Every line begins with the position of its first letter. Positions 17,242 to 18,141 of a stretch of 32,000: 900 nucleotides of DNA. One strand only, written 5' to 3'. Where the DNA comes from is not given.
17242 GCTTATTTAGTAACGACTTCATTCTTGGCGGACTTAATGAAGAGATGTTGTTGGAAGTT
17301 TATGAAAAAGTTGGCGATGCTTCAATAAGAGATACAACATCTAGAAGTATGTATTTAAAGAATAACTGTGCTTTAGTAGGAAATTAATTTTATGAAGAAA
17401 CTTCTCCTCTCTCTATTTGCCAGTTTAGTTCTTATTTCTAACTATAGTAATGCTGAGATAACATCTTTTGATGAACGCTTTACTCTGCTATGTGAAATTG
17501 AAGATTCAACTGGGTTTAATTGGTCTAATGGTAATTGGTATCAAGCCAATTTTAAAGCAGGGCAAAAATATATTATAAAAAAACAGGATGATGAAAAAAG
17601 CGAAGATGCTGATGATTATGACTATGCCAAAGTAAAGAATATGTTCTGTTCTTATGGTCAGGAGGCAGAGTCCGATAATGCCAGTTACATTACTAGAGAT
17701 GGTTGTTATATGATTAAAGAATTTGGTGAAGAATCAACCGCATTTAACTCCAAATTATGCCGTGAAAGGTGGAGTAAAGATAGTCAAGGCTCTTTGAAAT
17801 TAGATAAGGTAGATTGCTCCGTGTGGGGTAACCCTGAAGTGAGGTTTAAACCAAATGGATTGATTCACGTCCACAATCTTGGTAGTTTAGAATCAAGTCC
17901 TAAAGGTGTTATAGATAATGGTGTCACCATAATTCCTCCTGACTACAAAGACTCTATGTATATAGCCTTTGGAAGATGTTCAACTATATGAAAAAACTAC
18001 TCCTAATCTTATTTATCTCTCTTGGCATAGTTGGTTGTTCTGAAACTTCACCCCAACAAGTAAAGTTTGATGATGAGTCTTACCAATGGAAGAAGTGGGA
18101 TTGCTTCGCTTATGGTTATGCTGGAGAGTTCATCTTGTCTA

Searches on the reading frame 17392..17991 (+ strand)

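Call 23: search_protein_families(library=pfam, proteins=[window:17392-17991:+], max_evalue=0.05)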
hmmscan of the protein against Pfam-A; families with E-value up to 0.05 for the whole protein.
window:17392-17991:+ (199 aa): 0 families

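Call 56: search_protein_families(library=padloc, proteins=[window:17392-17991:+], max_evalue=0.01)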
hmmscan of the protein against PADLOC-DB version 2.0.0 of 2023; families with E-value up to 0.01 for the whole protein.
window:17392-17991:+ (199 aa): 0 families

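Call 89: search_protein_families(library=pfam, proteins=[L019:5221-6051:+, L019:2007-2636:+], max_evalue=0.01)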
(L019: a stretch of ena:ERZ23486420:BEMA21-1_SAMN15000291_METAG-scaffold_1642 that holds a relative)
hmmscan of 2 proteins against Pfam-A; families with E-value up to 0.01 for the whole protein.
L019:5221-6051:+ (276 aa): 1 family
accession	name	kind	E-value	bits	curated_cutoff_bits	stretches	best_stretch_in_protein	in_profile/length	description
PF07460.16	NUMOD3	-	6.9e-30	103.1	20.4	5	170-206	1-37/37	NUMOD3 motif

L019:2007-2636:+ (209 aa): 0 families
